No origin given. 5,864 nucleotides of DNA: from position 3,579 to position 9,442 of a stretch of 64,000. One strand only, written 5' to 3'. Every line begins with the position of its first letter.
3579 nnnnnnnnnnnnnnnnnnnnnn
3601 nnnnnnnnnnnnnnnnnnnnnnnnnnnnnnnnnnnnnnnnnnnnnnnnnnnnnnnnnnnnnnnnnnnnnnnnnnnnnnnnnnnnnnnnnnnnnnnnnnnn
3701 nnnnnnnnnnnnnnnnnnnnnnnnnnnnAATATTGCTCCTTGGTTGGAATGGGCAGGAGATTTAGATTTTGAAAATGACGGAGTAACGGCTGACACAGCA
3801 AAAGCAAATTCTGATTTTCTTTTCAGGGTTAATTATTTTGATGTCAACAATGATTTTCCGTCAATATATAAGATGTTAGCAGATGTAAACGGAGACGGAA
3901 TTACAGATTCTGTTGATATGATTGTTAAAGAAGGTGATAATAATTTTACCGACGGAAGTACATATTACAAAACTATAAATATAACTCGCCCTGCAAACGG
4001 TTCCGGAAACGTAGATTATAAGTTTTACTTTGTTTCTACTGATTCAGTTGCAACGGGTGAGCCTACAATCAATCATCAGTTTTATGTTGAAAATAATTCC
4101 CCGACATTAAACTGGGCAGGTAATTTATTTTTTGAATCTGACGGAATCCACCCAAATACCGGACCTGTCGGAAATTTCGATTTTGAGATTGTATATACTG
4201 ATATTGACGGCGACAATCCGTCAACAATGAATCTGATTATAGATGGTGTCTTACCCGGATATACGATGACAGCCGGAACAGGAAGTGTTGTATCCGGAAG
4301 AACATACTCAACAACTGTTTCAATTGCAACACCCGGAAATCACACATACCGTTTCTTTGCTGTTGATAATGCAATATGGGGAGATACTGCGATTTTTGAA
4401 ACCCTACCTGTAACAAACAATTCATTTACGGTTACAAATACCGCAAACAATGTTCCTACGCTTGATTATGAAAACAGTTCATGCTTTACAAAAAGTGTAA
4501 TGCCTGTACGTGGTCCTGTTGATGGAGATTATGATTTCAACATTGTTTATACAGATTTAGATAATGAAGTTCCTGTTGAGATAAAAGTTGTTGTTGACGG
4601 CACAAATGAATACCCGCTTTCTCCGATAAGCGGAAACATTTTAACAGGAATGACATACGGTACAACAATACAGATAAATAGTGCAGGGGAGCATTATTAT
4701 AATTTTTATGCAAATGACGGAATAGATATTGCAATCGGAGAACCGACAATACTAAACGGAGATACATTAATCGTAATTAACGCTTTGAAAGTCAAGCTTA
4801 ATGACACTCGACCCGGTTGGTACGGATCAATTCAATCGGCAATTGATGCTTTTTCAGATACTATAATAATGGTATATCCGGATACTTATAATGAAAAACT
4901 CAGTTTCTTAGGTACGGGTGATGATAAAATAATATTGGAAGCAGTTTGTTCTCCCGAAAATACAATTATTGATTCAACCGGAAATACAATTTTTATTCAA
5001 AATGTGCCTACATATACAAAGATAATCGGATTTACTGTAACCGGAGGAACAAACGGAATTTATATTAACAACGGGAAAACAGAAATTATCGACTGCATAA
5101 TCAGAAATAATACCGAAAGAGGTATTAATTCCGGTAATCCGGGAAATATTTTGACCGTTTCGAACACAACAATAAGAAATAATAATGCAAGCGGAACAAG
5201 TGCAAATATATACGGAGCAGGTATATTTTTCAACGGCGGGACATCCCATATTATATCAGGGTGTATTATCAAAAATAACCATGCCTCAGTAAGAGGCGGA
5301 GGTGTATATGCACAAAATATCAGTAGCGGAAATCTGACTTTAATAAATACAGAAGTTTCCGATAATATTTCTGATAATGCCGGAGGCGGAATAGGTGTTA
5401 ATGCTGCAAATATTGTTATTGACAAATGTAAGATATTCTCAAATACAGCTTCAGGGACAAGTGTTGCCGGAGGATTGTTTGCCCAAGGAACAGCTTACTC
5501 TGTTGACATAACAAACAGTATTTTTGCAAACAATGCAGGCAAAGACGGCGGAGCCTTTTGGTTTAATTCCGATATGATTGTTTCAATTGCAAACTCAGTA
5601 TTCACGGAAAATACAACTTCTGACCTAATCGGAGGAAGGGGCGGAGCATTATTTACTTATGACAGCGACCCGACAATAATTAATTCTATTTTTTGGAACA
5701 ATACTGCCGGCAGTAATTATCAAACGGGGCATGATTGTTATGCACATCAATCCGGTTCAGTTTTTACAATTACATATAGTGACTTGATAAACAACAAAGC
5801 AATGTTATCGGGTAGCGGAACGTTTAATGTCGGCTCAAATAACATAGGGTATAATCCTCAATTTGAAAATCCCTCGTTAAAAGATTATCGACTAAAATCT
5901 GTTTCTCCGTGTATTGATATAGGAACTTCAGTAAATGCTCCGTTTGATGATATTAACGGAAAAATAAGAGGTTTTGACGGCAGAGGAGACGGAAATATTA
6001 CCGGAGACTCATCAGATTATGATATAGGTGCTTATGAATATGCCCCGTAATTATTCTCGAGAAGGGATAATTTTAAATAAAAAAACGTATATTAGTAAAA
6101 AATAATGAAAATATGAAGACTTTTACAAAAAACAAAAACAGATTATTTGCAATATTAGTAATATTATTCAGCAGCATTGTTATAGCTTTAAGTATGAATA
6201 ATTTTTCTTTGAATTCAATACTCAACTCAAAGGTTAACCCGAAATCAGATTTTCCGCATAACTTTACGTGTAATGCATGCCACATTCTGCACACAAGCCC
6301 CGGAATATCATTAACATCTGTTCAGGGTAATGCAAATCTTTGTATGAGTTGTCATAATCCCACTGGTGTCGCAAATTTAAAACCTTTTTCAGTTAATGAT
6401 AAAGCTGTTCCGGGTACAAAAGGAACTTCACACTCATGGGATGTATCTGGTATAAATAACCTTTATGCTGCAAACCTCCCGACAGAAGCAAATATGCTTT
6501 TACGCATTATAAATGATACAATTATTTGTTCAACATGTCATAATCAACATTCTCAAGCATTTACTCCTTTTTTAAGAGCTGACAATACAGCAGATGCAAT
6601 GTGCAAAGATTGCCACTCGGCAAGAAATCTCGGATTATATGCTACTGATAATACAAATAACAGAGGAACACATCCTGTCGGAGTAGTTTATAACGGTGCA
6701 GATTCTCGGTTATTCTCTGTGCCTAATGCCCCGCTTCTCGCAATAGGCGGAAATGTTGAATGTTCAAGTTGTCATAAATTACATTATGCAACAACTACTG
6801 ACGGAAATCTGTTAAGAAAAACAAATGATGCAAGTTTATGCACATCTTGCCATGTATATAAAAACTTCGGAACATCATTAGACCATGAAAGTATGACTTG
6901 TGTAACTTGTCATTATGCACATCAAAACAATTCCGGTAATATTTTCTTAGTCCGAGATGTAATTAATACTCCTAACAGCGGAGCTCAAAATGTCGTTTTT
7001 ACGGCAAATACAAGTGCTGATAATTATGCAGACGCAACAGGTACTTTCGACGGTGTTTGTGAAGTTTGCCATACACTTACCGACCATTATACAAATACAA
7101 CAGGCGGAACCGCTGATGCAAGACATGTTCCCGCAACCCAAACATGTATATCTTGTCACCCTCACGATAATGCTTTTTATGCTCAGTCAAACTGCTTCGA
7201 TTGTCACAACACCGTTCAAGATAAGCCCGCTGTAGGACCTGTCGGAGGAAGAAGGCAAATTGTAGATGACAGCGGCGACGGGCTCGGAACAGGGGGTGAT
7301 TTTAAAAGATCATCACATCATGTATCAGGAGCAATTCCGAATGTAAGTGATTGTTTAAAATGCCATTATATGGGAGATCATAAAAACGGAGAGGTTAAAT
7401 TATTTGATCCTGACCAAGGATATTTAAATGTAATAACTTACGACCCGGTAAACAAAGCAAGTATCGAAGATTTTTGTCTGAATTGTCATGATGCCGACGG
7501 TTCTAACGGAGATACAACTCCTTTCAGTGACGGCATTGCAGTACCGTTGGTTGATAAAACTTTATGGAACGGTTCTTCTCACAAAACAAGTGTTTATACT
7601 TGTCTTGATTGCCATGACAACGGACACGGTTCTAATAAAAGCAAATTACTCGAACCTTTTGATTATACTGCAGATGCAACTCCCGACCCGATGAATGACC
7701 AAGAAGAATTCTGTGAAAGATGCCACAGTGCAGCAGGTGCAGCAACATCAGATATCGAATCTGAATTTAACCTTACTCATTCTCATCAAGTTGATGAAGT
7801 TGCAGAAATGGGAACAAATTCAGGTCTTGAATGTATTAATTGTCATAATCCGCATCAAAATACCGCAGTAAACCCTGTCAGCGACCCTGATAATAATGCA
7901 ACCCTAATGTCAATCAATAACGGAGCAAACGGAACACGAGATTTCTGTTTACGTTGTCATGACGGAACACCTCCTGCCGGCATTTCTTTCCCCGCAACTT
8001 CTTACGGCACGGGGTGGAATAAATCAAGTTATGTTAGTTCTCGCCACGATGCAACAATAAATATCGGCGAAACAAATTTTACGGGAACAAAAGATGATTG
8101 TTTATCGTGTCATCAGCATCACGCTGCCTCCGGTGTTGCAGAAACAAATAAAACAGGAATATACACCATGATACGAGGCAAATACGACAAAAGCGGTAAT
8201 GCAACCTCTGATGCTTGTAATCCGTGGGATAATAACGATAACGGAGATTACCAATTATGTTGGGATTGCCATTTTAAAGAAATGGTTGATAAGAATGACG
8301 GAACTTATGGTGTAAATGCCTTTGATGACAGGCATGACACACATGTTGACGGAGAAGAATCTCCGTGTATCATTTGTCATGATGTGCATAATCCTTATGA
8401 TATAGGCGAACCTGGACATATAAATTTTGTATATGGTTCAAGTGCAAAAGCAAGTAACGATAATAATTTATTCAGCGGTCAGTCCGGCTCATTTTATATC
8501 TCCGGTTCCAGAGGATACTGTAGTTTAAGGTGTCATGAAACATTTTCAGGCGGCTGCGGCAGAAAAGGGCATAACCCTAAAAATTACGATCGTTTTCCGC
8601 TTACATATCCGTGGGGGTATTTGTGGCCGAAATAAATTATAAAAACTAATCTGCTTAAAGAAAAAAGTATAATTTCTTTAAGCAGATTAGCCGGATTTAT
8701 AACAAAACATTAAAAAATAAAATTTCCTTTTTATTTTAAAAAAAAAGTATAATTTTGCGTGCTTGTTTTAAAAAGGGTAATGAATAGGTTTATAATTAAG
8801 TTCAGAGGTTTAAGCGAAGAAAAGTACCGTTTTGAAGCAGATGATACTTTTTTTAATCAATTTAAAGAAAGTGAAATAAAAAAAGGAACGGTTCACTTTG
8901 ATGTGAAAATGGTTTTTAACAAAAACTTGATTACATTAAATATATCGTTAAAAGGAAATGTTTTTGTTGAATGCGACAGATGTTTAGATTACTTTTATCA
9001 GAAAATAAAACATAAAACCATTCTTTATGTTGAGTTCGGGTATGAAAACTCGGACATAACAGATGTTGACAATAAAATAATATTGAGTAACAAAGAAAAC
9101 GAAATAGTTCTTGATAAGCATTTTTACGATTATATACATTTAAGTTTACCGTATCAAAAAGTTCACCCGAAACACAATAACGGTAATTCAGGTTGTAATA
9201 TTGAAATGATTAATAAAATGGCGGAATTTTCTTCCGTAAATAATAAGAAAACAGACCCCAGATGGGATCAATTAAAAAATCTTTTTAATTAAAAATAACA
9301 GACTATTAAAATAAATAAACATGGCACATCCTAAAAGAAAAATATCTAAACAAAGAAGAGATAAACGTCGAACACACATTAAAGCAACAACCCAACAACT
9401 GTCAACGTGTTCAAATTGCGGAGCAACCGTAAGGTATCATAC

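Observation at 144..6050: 1968-aa protein with 26 haem c sites fused to Ig-like repeats and a parallel beta-helix, in a Bacteroidota-like genome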

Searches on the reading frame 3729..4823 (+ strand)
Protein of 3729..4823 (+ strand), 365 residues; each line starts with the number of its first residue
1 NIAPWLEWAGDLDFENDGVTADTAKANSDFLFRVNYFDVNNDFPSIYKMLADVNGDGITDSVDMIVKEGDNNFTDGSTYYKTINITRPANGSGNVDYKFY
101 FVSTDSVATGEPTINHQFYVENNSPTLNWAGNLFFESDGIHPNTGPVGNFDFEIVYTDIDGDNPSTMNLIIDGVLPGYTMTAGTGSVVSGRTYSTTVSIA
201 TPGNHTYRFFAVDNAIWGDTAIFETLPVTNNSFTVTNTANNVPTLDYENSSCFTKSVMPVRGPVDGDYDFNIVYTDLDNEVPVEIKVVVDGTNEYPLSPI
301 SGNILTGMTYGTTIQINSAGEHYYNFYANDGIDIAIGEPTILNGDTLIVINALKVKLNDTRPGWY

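Call 61: search_protein_representatives(protein=window:3729-4823:+)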
Query: 365 residues. Proteins with E-value up to 0.001 (for the whole library): 898; up to 1e-10: 451; up to 1e-30: 115. The best 150 are listed.
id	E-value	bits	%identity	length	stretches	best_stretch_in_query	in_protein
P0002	2.7e-191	652.2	79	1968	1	1-365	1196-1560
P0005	2.5e-166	570.1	70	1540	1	1-365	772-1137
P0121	1.5e-153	528.0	32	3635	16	1-335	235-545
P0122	5.6e-148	509.7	32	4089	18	3-214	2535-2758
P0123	7.6e-113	394.1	38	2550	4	3-365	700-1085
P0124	6.9e-104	364.6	36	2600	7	3-172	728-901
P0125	2.1e-100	353.2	36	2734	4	4-365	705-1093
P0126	2.4e-98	346.4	30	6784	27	18-339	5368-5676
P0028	4.2e-93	329.1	37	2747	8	1-181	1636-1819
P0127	5.7e-82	292.5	40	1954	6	1-172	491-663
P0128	3.1e-80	286.8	37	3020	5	4-292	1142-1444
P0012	1.8e-79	284.3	34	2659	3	3-365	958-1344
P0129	1.9e-78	280.9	32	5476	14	4-216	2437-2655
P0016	7.2e-77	275.7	36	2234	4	27-350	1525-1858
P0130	1.9e-71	257.9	37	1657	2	1-365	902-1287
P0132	3.4e-66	240.6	32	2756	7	18-355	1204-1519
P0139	6.0e-57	210.2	37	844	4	1-173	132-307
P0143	3.6e-53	197.7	34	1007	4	3-167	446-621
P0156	2.1e-47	178.7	38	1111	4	1-165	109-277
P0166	9.6e-44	166.7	36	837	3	1-172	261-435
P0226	1.1e-29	120.5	30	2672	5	19-333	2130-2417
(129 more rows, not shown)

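Call 63: search_protein_families(library=pfam, proteins=[P0121, P0127, P0139, P0143, P0156, P0166], max_evalue=0.01)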
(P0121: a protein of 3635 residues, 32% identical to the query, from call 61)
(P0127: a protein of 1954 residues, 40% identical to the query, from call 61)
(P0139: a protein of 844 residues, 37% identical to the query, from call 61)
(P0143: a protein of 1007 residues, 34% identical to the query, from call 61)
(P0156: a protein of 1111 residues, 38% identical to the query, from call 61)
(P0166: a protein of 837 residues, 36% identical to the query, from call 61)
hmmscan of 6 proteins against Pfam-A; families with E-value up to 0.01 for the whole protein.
P0121 (3635 aa): 9 families
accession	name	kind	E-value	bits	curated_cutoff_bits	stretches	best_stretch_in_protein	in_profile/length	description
PF16561.11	AMPK1_CBM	-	6.7e-10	39.5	26.8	0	784-804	35-55/85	Glycogen recognition site of AMP-activated protein kinase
PF18911.6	PKD_4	-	2.2e-07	31.3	27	0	2991-3034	16-57/85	PKD domain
PF17957.7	Big_7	-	3.8e-06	27.9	24.1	1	1939-2000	10-64/70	Bacterial Ig domain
PF24547.1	DUF7601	-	7.5e-06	27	27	0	1829-1856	9-36/116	Domain of unknown function (DUF7601)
PF17789.7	MG4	-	8.4e-06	26.4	24.7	0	2648-2688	15-54/95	Macroglobulin domain MG4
PF02369.22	Big_1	-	4.8e-05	23.8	34.9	0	1394-1465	13-85/93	Bacterial Ig-like domain (group 1)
PF22058.2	X25_BaPul_like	-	0.00018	22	27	0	517-546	31-60/87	Pullulanase X25 domain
PF02018.23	CBM_4_9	-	0.00019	22.2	25.9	1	564-637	2-73/136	Carbohydrate binding domain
PF13860.13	FlgD_ig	-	0.0089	16.4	27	0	393-453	19-76/79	FlgD Ig-like domain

P0127 (1954 aa): 2 families
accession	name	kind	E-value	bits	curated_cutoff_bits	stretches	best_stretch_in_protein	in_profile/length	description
PF13229.12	Beta_helix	-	2.1e-30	105.9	25.9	3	1588-1755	11-156/158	Right handed beta helix region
PF05048.19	NosD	-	1.4e-16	61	23.6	3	1394-1489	93-169/212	Periplasmic copper-binding protein (NosD)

P0139 (844 aa): 2 families
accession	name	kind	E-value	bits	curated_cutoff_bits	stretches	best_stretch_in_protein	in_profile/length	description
PF23657.1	DUF7151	-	0.0023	18.3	27.2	0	177-195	21-38/46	Domain of unknown function (DUF7151)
PF20009.4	GEVED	-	0.0053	18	24.4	0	425-471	2-51/78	GEVED domain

P0143 (1007 aa): 4 families
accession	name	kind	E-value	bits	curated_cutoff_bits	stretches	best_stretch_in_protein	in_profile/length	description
PF20009.4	GEVED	-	2e-11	45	24.4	0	749-795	3-45/78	GEVED domain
PF16480.10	DUF5057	-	6.9e-05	22.9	27.9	0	834-910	120-195/378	Domain of unknown function (DUF5057)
PF18911.6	PKD_4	-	0.0008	19.9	27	0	774-815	10-52/85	PKD domain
PF00801.26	PKD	-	0.0043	17.4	23.5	0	772-838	5-59/80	PKD domain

P0156 (1111 aa): 3 families
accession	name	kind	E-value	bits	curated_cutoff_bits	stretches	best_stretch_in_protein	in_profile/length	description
PF15892.11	BNR_4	-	1.2e-06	28.5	27.3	0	483-527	221-265/272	BNR repeat-containing family member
PF00041.27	fn3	-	2.5e-05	24.8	25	1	839-922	2-78/84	Fibronectin type III domain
PF00630.25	Filamin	-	4.6e-05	24.6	26.9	0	276-297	71-92/93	Filamin/ABP280 repeat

P0166 (837 aa): 5 families
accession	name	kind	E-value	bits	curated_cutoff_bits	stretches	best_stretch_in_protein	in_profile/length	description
PF13385.13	Laminin_G_3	-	4.2e-22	79.4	27.6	1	683-829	1-151/151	Concanavalin A-like lectin/glucanases superfamily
PF00754.31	F5_F8_type_C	-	4.2e-08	33.8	28.2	1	141-236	13-112/127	F5/8 type C domain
PF13205.12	Big_5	-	1.6e-07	32.4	23.6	1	11-120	1-104/105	Bacterial Ig-like domain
PF20009.4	GEVED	-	0.0039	18.4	24.4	0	430-460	2-33/78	GEVED domain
PF22633.2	F5_F8_type_C_2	-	0.006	17.6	27.8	1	174-234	28-91/91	NedA-like, galactose-binding domain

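Call 74: search_protein_families(library=pfam, proteins=[window:3729-4823:+], max_evalue=5)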
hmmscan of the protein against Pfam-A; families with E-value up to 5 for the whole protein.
window:3729-4823:+ (365 aa): 2 families
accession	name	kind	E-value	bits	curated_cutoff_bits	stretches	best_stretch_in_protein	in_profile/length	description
PF00404.24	Dockerin_1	-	0.027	15.1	22.9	1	25-64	10-49/57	Dockerin type I domain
PF17829.7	GH115_C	-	0.04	14.2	24.1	1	158-216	93-151/172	Glycosyl hydrolase family 115 C-terminal domain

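Call 75: search_protein_families(library=ncbifam, proteins=[window:3729-4823:+], max_evalue=5)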
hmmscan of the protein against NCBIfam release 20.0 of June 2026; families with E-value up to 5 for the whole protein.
window:3729-4823:+ (365 aa): 1 family
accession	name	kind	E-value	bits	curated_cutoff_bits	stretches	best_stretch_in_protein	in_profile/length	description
NF047446.1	barrel_OmpL47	domain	0.038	14.4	40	1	191-215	31-55/68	OmpL47-type beta-barrel domain-containing protein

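Call 85: search_protein_families(library=ncbifam, proteins=[P0132, P0226], max_evalue=0.01)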
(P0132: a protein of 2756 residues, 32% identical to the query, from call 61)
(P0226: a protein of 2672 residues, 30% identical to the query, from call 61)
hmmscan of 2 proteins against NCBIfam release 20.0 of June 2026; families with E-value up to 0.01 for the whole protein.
P0132 (2756 aa): 1 family
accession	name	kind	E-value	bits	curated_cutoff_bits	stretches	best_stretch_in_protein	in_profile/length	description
NF038127.1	FDP_fam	subfamily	2.7e-20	73.3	29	3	59-138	17-116/150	DVUA0089 family protein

P0226 (2672 aa): 0 families

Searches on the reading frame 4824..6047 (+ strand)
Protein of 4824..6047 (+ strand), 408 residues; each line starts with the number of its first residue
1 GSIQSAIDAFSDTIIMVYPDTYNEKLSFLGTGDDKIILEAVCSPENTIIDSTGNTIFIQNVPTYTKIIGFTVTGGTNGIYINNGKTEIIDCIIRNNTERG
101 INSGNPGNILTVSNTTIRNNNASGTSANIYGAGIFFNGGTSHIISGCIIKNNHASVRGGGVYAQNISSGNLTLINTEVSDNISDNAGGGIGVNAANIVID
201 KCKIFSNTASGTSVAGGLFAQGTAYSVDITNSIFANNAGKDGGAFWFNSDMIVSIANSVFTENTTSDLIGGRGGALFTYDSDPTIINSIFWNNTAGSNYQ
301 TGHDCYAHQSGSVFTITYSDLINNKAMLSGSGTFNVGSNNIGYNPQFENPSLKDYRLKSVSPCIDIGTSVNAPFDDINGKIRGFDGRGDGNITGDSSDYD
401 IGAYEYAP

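Call 74: search_protein_families(library=pfam, proteins=[window:4824-6047:+], max_evalue=5)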
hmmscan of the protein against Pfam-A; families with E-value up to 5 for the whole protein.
window:4824-6047:+ (408 aa): 2 families
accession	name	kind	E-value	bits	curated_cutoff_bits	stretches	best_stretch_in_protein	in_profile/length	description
PF13229.12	Beta_helix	-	4.8e-14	52.7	25.9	3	56-216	3-146/158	Right handed beta helix region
PF02415.23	Chlam_PMP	-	0.32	11.8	20.6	2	147-164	2-19/19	Chlamydia polymorphic membrane protein (Chlamydia_PMP) repeat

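Call 75: search_protein_families(library=ncbifam, proteins=[window:4824-6047:+], max_evalue=5)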
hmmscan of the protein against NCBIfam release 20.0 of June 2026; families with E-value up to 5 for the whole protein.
window:4824-6047:+ (408 aa): 1 family
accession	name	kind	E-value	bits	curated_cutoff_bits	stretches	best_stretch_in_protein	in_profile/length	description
NF041518.1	choice_anch_Q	domain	2.9e-06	27.4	25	1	352-406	14-57/58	choice-of-anchor Q domain-containing protein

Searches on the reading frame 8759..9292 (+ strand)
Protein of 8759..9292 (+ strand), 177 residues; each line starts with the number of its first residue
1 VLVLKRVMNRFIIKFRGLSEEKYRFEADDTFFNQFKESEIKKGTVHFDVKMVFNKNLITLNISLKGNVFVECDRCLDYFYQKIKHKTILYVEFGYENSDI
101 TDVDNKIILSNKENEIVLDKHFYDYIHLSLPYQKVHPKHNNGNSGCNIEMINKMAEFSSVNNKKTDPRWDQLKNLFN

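Call 8: search_protein_families(library=pfam, proteins=[window:8759-9292:+], max_evalue=0.001)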
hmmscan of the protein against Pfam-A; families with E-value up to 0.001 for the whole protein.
window:8759-9292:+ (177 aa): 1 family
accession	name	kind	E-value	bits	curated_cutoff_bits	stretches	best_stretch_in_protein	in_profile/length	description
PF02620.22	YceD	-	3.2e-16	59.9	33.2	1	60-175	1-118/119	Large ribosomal RNA subunit accumulation protein YceD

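Call 9: search_protein_families(library=ncbifam, proteins=[window:8759-9292:+], max_evalue=0.001)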
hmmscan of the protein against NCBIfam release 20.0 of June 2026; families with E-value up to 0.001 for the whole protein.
window:8759-9292:+ (177 aa): 1 family
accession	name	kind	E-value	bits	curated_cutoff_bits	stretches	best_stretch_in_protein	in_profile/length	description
NF008395.0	PRK11193.1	equivalog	0.0005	20.2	192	1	49-140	47-141/173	23S rRNA accumulation protein YceD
